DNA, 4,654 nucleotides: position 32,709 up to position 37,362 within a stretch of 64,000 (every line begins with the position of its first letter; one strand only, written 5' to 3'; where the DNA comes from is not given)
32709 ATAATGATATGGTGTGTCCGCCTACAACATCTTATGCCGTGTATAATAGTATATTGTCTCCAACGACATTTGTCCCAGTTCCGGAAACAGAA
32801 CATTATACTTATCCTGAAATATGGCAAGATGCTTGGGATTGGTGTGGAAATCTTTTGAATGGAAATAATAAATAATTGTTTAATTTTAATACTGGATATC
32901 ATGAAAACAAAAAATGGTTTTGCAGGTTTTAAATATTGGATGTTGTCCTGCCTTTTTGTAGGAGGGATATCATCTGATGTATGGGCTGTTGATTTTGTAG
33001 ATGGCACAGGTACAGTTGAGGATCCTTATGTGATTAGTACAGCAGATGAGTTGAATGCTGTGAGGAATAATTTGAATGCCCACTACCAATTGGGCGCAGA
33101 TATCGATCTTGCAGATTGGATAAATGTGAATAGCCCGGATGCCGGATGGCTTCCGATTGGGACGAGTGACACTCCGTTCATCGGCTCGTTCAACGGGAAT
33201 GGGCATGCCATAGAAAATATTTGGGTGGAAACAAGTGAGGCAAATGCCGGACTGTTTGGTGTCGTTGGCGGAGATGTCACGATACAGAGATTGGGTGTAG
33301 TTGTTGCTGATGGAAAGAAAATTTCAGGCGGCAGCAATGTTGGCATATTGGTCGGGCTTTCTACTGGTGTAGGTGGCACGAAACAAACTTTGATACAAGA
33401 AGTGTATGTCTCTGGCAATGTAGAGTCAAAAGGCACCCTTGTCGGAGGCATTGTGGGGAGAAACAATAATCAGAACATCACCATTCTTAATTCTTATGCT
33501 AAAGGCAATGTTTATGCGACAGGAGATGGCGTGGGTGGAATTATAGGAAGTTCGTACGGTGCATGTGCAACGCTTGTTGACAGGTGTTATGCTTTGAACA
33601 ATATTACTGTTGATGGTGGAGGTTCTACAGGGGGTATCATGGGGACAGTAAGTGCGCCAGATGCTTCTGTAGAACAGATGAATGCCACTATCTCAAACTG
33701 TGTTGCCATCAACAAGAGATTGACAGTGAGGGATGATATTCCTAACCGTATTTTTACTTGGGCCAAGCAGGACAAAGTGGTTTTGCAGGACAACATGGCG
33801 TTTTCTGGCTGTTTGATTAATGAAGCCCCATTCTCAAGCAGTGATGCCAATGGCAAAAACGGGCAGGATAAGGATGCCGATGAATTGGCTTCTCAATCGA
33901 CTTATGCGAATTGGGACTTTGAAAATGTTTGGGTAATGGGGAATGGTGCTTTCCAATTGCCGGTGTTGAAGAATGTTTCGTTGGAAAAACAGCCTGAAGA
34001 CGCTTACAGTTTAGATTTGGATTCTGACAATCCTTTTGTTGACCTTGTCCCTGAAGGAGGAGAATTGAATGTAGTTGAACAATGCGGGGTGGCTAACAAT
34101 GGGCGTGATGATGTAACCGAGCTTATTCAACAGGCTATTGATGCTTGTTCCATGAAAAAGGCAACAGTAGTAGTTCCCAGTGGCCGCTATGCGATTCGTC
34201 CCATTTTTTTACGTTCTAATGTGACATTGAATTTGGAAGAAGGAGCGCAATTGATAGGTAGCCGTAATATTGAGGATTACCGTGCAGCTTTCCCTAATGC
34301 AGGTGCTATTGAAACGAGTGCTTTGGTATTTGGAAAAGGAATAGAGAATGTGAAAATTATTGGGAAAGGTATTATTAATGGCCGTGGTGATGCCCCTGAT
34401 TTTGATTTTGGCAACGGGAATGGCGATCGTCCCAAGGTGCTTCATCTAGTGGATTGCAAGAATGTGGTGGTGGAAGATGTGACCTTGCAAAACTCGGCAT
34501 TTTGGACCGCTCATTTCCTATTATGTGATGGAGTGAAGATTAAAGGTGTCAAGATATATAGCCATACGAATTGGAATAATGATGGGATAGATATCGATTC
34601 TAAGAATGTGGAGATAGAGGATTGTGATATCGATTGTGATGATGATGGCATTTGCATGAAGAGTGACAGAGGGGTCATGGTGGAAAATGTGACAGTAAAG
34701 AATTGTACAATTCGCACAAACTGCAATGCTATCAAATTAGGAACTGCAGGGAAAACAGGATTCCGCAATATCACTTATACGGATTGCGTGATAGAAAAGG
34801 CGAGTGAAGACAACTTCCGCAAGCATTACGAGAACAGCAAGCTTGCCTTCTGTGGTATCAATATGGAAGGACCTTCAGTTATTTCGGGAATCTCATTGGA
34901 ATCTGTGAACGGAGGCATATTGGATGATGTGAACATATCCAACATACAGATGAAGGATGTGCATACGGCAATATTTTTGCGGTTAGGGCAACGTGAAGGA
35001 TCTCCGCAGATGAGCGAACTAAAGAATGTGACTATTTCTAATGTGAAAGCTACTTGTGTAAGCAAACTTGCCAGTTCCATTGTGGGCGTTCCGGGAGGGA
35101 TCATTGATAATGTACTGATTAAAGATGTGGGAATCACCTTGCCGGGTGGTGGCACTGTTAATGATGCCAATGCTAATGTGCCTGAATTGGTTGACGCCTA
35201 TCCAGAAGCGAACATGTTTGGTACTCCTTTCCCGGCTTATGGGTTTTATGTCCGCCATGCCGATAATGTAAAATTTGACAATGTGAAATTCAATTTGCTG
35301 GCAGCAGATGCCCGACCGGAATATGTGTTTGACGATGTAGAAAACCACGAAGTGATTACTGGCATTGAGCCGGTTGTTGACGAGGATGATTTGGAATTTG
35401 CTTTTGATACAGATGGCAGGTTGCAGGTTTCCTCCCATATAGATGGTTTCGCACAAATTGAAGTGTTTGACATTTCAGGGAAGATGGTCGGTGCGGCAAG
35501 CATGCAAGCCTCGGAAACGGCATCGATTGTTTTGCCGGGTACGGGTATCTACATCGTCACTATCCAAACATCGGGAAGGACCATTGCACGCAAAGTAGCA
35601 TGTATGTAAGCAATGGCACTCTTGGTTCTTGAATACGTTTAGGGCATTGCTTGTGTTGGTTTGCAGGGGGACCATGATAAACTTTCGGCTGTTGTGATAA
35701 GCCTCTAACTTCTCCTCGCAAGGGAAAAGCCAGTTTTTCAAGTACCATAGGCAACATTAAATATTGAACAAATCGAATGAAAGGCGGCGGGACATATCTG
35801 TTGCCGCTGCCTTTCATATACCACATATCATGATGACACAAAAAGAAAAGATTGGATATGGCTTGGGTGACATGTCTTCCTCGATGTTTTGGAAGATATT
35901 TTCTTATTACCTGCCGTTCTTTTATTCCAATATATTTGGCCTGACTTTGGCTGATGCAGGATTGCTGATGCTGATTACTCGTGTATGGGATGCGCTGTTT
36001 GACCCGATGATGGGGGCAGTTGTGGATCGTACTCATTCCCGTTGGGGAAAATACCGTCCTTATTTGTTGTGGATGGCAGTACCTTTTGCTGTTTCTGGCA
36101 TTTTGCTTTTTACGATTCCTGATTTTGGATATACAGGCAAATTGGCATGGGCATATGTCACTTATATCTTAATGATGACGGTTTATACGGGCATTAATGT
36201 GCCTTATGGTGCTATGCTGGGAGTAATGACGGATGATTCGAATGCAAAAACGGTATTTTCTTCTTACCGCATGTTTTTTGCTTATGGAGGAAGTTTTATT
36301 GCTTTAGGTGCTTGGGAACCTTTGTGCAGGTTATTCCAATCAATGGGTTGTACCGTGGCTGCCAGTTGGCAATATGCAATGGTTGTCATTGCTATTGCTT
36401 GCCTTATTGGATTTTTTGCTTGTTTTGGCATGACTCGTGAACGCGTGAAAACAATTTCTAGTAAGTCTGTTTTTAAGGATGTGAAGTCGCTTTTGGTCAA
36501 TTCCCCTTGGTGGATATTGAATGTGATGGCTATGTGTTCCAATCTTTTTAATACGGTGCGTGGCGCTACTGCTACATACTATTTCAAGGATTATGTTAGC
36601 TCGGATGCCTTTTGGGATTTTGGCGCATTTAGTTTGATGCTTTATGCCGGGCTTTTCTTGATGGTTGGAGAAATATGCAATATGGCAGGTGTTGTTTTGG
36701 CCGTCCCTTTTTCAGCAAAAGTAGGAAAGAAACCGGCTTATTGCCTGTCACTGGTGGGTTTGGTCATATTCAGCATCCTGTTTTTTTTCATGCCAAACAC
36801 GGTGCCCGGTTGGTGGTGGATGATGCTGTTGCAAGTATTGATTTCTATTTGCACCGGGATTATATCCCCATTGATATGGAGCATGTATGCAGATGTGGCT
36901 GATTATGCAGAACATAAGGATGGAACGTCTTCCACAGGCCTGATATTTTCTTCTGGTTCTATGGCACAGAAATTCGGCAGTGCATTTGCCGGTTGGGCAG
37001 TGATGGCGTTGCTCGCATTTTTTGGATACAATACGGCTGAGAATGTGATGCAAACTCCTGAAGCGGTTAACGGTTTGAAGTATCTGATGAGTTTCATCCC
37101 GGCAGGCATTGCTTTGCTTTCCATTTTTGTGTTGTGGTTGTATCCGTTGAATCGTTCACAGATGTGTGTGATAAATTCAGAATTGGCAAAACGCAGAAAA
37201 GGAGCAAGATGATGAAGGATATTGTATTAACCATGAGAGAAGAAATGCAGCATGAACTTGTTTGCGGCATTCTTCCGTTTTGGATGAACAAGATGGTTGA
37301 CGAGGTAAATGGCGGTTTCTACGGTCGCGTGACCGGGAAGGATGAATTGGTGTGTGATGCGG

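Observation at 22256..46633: A ~330-aa GLUG-like beta-solenoid module occurs five times in one PUL, alone and fused to GH28 and GH105 catalytic domains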

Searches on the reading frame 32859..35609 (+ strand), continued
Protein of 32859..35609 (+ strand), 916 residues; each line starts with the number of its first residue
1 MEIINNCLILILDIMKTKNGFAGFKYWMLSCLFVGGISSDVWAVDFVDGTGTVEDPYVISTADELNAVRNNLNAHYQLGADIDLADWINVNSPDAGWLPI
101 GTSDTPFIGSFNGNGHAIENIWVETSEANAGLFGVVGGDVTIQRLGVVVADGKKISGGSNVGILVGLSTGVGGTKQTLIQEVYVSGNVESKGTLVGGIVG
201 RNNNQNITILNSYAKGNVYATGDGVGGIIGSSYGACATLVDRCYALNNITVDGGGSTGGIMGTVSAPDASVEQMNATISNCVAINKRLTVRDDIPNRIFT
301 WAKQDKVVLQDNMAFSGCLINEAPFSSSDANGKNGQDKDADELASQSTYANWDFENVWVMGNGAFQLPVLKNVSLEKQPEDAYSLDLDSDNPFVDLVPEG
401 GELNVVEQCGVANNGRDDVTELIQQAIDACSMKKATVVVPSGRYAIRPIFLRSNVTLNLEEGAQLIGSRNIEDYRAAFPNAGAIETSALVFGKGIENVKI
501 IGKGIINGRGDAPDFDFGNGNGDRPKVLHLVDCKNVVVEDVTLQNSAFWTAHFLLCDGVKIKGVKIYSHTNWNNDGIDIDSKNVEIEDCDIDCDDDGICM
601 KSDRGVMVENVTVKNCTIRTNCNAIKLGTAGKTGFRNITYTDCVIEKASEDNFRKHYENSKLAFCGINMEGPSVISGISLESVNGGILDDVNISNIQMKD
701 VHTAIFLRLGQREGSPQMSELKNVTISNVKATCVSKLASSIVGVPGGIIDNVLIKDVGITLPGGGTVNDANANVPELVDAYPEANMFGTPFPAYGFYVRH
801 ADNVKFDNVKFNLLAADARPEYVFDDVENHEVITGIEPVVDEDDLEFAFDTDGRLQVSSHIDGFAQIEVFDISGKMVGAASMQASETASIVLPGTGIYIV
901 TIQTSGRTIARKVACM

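Call 92: predict_structure(alignment_id=A5)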
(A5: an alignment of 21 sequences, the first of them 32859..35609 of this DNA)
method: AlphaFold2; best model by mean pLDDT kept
length: 916 residues; sequences in the alignment: 21
mean_pLDDT: 83.6   pTM: 0.74
mean pLDDT of the five models: 83.6, 83.1, 81.4, 81.0, 76.7
residues with pLDDT >= 90: 461; 70-90: 304; 50-70: 88; < 50: 63
segments of 3 or more residues with pLDDT < 50: 1-42, 517-522, 546-549, 664-666, 836-840
pLDDT, mean of each block of 10 residues (from residue 1): 30 31 40 37 70 94 96 95 97 96 94 96 96 95 97 96 96 82 96 95 96 96 94 94 95 89 88 90 92 85 83 90 82 90 91 93 85 83 67 85 93 91 93 92 93 94 90 78 69 90 87 50 72 92 65 82 88 74 95 87 79 96 78 85 92 59 53 74 82 96 86 72 96 88 88 96 88 77 55 91 93 92 91 59 74 84 86 87 87 84 78 74
secondary structure, 60 per line:
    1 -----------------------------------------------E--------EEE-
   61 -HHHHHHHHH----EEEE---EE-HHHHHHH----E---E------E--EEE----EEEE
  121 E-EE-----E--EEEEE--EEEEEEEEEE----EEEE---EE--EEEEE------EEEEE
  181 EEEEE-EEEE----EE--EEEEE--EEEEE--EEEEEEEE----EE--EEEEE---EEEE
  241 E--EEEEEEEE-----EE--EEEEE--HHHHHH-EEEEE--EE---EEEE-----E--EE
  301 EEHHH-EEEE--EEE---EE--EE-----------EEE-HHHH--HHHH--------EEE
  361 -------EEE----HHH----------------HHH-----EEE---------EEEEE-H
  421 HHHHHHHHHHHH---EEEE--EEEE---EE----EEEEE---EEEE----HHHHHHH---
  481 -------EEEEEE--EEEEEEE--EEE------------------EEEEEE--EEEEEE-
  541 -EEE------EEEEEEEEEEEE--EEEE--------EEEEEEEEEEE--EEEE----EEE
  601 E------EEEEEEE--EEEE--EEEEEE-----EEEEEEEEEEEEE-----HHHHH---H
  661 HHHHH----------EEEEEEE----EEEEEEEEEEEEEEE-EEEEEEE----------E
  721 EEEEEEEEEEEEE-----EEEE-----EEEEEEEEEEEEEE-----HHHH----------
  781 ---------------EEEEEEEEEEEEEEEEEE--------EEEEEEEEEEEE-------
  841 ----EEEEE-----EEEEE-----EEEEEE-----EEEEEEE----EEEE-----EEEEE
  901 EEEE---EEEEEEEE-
elements in order (helices of 4 or more, strands of 3 or more residues): E57-59 H62-70 E75-78 H85-91 E110-112 E117-121 E133-137 E140-149 E154-157 E165-169 E176-185 E187-190 E199-203 E206-210 E213-220 E229-233 E237-241 E244-251 E261-265 H268-273 E275-279 E287-290 E299-302 E307-310 E313-315 E336-338 H340-343 H346-349 E358-360 E368-370 E402-404 E414-418 H420-432 E436-439 E442-445 E455-459 E463-466 H471-477 E488-493 E496-502 E505-507 E526-531 E534-539 E542-544 E551-562 E565-568 E577-587 E590-593 E598-601 E608-614 E617-620 E623-628 E634-646 H652-656 H660-665 E676-682 E687-701 E703-709 E720-733 E739-742 E748-761 H767-770 E796-813 E822-833 E845-849 E855-859 E865-870 E876-882 E887-890 E896-904 E908-915
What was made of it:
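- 32859..35609 (+): Module-GH28-T9SS CTD protein (916 aa; the true start is probably the Met at codon 15). Full-length AF2 model: pLDDT 83.6, pTM 0.74 (call 92).
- The full-length module-GH28 model has pTM 0.74, which may mean a fixed domain-domain packing (call 92).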

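Call 94: fold_search(model_id=the predicted structure, library=pdb)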
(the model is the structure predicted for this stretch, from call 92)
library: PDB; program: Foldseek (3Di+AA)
matches with E <= 10: 1193; with E <= 0.001: 84
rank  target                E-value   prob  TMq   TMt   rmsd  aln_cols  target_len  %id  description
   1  5olp_A                1.3e-12  1.00  0.34  0.70   5.4       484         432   21  Galacturonidase (released 2017-11-29)
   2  3jur_D                5.1e-11  1.00  0.35  0.69   9.5       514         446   20  The crystal structure of a hyperthermoactive Exopolygalacturonase from Thermotoga maritima (released 2009-11-17)
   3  3jur_A                5.1e-11  1.00  0.29  0.57   9.3       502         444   19  The crystal structure of a hyperthermoactive Exopolygalacturonase from Thermotoga maritima (released 2009-11-17)
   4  2uve_A                1.2e-10  1.00  0.32  0.49   7.2       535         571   18  Structure of Yersinia enterocolitica Family 28 Exopolygalacturonase (released 2007-05-08)
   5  2uve_B                1.5e-10  1.00  0.34  0.54   6.0       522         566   18  Structure of Yersinia enterocolitica Family 28 Exopolygalacturonase (released 2007-05-08)
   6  3n6z                  3.5e-10  1.00  0.30  0.77   3.2       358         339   25  Crystal structure of a putative immunoglobulin A1 protease (BACOVA_03286) from Bacteroides ovatus at 1.30 A resolution (released 2010-07-21)
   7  2uvf_B                1.0e-08  1.00  0.35  0.55   4.9       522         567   18  Structure of Yersinia enterocolitica Family 28 Exopolygalacturonase in Complex with Digalaturonic Acid (released 2007-05-08)
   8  7b7a_A                1.5e-08  1.00  0.30  0.68   3.9       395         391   18  ENDO-POLYGALACTURONASE FROM ARABIDOPSIS THALIANA (released 2022-06-22)
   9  1bhe                  2.4e-08  1.00  0.31  0.71   4.4       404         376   20  POLYGALACTURONASE FROM ERWINIA CAROTOVORA SSP. CAROTOVORA (released 1998-11-11)
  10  4mxn_A                6.3e-08  1.00  0.19  0.70   7.0       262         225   25  Crystal structure of a putative glycosyl hydrolase (PARMER_00599) from Parabacteroides merdae ATCC 43184 at 1.95 A res (released 2013-10-23)
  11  4mxn_B                7.6e-08  1.00  0.19  0.71   7.3       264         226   25  Crystal structure of a putative glycosyl hydrolase (PARMER_00599) from Parabacteroides merdae ATCC 43184 at 1.95 A res (released 2013-10-23)
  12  4mr0_A                7.6e-08  1.00  0.27  0.49  10.3       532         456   13  Crystal structure of PfbA, a surface adhesin of Streptococcus pneumoniae (released 2014-02-05)
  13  4mxn_D                1.4e-07  1.00  0.18  0.70   7.4       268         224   25  Crystal structure of a putative glycosyl hydrolase (PARMER_00599) from Parabacteroides merdae ATCC 43184 at 1.95 A res (released 2013-10-23)
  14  4mxn_C                1.6e-07  1.00  0.19  0.72   6.9       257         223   26  Crystal structure of a putative glycosyl hydrolase (PARMER_00599) from Parabacteroides merdae ATCC 43184 at 1.95 A res (released 2013-10-23)
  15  4mr0_B                2.0e-07  1.00  0.27  0.51   9.8       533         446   14  Crystal structure of PfbA, a surface adhesin of Streptococcus pneumoniae (released 2014-02-05)
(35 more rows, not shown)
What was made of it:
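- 32859..35609 (+): The GH28 part is nearest 5OLP galacturonidase (call 94).
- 33000..33998 (+): Module copy 2, N-terminal to GH28. Matches 3N6Z at TM 0.77, normalised to the target (call 94).
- On GLUG / 3N6Z-type beta-helix domain (includes Pfam Peptidase_M26_N and PF07581): Copy 2 gives TM 0.77, normalised to the target (call 94).
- Checked: Copy 2, inside the full-length protein model, has the same fold (TM 0.77 to 3N6Z, normalised to the target; call 94).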

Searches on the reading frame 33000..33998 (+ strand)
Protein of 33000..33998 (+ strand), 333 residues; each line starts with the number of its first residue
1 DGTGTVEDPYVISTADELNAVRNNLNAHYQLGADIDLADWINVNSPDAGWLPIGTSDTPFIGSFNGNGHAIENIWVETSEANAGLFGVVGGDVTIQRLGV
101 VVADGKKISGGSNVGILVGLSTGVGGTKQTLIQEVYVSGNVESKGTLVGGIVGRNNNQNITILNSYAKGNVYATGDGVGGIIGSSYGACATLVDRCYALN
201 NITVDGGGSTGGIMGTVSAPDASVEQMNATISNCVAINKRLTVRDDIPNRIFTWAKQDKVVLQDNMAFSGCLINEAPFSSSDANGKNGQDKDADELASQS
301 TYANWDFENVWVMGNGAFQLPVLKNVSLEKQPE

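Call 74: find_homologous_proteins(query=window:33000-33998:+, max_evalue=1e-20)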
Query window:33000-33998:+ (333 aa): 12 proteins with E <= 1e-20 among 3826 candidates.
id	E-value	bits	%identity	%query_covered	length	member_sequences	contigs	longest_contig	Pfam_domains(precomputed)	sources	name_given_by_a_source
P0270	1.5e-176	604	80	99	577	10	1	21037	-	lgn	-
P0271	3.2e-163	561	74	99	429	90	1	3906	-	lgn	-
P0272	1.0e-126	441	61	99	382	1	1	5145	-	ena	-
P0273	1.2e-111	391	83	66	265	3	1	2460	-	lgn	-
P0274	8.3e-75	270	45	100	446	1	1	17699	PF18962.8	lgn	-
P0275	5.3e-72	261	70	51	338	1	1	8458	-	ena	-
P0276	1.5e-64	236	43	98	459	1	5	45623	-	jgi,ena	-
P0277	4.9e-64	235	41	100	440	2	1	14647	PF18962.8,PF07581.18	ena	-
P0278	2.6e-63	232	40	99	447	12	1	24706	PF18962.8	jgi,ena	-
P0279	5.0e-61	225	71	44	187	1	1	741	-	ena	-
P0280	3.9e-42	163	36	100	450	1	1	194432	-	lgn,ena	-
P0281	1.5e-23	102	39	58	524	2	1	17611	PF07581.18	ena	-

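Call 75: find_encoding_contigs(protein=P0280, flank=10000, max_places=1)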
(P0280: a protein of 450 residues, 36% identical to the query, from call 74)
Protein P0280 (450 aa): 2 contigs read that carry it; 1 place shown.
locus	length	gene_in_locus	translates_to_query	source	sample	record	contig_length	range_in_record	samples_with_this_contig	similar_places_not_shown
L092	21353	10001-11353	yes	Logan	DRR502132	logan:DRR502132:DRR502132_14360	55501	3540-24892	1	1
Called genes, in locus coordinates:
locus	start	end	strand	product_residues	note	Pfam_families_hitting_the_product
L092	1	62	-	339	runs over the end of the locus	PF00044:Gp_dh_N, PF02800:Gp_dh_C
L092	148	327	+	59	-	-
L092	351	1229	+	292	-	PF12833:HTH_18, PF00165:HTH_AraC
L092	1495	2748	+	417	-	PF04041:Glyco_hydro_130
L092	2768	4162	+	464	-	PF07690:MFS_1, PF13347:MFS_2, PF07690:MFS_1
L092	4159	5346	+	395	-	PF06662:C5-epim_C (faint), PF07221:GlcNAc_2-epim, PF03663:Glyco_hydro_76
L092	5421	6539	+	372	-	PF02156:Glyco_hydro_26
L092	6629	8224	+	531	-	-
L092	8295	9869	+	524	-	PF18962:Por_Secre_tail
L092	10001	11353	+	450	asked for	-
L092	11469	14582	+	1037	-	PF13620:CarboxypepD_reg, PF13715:CarbopepD_reg_2, PF07715:Plug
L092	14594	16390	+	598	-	PF14322:SusD-like_3, PF07980:SusD_RagB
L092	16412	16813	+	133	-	PF22243:DUF5018-rel (weak)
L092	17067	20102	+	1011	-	PF00295:Glyco_hydro_28 (weak), PF03422:CBM_6, PF02368:Big_2 (weak), PF03422:CBM_6, PF18962:Por_Secre_tail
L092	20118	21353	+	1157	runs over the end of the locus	PF08124:Lyase_8_N, PF02278:Lyase_8, PF02884:Lyase_8_C, PF18962:Por_Secre_tail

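Call 76: find_encoding_contigs(protein=P0278, flank=10000, max_places=1)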
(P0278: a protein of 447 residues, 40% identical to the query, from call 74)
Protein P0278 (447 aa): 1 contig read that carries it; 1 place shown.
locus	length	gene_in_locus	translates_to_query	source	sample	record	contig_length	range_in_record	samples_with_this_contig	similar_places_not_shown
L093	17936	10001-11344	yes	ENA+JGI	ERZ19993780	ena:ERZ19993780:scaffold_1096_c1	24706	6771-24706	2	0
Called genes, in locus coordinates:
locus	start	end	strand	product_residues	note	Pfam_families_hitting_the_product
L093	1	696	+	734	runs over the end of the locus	PF01055:Glyco_hydro_31_2nd, PF21365:Glyco_hydro_31_3rd, PF17137:DUF5110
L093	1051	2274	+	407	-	-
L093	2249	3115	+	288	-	PF00149:Metallophos, PF12850:Metallophos_2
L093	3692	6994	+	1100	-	PF17128:DUF5107, PF07719:TPR_2 (faint), PF13432:TPR_16 (faint), PF00515:TPR_1 (faint), PF13424:TPR_12 (faint), PF13428:TPR_14 (faint)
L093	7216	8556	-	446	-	-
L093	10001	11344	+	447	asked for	PF18962:Por_Secre_tail (weak)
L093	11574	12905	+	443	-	PF12708:Pect-lyase_RHGA_epim (weak), PF00295:Glyco_hydro_28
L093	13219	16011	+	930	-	PF13364:BetaGal_ABD2 (weak), PF22666:Glyco_hydro_2_N2, PF00703:Glyco_hydro_2, PF02836:Glyco_hydro_2_C (weak), PF18368:Ig_GlcNase, PF17753:Ig_mannosidase (faint)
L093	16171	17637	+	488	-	PF00295:Glyco_hydro_28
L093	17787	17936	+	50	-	?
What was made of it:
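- In L093, the module gene lies beside GH28, GH2 and GH28 (call 76).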

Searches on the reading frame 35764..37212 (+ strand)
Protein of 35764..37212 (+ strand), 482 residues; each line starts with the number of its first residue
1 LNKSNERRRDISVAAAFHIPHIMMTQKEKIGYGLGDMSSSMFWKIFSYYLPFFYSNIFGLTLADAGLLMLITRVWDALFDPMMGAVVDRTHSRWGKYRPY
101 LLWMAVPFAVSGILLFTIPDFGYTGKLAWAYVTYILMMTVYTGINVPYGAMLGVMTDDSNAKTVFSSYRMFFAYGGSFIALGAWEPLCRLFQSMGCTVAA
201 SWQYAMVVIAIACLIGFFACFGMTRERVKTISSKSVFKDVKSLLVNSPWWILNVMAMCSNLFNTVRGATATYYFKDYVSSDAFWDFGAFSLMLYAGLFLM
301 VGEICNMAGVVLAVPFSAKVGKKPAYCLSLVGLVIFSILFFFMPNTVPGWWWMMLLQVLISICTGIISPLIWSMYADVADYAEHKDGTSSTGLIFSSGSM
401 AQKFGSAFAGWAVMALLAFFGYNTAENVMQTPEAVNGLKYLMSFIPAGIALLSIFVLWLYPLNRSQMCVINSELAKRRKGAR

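Call 10: search_protein_families(library=pfam, proteins=[window:35764-37212:+], max_evalue=0.001)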
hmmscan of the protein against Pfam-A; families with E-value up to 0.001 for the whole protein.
window:35764-37212:+ (482 aa): 2 families
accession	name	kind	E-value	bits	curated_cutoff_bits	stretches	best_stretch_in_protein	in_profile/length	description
PF13347.12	MFS_2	-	1.4e-88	297.7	27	1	31-464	1-427/427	MFS/sugar transport protein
PF07690.21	MFS_1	-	7.9e-17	61.6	33.4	2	37-400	6-344/347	Major Facilitator Superfamily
